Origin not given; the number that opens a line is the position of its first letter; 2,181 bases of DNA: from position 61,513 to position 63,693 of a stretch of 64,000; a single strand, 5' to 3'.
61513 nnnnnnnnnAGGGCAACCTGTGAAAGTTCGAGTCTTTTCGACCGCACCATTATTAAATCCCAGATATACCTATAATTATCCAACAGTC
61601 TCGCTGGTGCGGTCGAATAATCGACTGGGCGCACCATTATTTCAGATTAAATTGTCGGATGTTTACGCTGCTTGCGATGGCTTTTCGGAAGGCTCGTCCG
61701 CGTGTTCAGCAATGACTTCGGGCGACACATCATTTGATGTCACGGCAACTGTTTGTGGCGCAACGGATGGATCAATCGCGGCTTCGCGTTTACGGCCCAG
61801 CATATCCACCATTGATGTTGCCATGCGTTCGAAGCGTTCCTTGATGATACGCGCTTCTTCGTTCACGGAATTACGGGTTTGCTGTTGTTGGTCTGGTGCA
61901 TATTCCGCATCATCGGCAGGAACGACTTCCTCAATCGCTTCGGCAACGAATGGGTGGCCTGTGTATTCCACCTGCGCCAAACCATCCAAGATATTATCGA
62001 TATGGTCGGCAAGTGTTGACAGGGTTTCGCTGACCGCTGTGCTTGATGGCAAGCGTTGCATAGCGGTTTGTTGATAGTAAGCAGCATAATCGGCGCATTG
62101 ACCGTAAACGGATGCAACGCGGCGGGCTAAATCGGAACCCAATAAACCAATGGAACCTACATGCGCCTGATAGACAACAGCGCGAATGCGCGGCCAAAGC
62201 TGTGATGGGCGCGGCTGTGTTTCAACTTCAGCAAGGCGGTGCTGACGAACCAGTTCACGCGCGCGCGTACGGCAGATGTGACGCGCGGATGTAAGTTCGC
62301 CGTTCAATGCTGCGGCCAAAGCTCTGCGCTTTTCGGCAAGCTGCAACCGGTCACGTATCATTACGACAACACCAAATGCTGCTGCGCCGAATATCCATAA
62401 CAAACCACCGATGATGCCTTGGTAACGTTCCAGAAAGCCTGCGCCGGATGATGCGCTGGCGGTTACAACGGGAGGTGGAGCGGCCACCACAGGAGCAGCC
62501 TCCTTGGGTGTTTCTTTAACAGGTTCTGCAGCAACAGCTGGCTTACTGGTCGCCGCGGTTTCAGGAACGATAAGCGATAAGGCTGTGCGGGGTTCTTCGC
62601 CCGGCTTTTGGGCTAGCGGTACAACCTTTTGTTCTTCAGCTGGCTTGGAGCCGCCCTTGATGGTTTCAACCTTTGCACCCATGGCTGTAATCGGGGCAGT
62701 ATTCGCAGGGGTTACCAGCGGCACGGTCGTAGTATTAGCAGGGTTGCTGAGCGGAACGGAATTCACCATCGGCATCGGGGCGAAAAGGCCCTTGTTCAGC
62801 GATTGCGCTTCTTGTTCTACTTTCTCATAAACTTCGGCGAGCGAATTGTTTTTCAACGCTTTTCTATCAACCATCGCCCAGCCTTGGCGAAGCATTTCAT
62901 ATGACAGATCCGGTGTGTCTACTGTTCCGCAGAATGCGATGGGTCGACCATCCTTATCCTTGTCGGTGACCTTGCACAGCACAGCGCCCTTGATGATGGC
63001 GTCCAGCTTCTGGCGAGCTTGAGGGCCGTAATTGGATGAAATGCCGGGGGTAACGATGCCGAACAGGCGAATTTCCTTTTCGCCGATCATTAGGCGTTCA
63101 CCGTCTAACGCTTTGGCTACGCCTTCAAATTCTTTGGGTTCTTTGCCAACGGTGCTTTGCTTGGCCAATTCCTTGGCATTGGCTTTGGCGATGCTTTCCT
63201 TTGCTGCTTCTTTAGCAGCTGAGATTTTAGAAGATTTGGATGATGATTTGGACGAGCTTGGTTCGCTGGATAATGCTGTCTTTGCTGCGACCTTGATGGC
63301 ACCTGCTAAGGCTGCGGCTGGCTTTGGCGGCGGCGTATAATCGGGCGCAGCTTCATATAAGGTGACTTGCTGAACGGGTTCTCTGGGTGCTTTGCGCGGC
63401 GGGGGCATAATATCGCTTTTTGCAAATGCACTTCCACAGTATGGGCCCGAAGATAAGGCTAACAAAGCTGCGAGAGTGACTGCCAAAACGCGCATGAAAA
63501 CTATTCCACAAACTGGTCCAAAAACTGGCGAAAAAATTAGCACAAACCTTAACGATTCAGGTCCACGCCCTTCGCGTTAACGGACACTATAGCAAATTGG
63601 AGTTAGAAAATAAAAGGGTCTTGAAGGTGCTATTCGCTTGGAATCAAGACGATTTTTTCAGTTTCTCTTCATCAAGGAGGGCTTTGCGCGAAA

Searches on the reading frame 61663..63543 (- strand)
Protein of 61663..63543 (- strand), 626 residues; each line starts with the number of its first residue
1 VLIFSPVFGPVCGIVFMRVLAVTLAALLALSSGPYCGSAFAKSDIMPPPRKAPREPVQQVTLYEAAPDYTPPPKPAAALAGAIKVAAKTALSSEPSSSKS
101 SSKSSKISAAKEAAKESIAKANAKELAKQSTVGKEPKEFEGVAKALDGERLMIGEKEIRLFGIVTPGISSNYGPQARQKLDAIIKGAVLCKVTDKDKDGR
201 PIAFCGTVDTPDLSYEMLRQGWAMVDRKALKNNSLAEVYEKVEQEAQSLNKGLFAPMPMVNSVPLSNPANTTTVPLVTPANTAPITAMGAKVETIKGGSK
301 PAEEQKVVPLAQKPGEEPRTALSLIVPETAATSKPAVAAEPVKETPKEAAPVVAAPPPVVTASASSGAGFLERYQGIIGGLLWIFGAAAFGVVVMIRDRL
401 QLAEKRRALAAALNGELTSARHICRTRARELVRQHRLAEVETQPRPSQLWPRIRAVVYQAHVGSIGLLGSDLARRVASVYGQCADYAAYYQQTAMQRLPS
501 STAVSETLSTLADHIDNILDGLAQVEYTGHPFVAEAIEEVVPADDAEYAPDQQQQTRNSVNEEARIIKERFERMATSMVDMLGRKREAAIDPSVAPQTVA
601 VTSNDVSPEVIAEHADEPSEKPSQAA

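Call 68: search_protein_families(library=pfam, proteins=[window:61663-63543:-], max_evalue=0.00001)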
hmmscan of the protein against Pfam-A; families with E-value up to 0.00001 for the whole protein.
window:61663-63543:- (626 aa): 1 family
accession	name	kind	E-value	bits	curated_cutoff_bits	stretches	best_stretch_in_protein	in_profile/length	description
PF00565.23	SNase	-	1.3e-09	38.9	21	1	158-254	2-105/107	Staphylococcal nuclease homologue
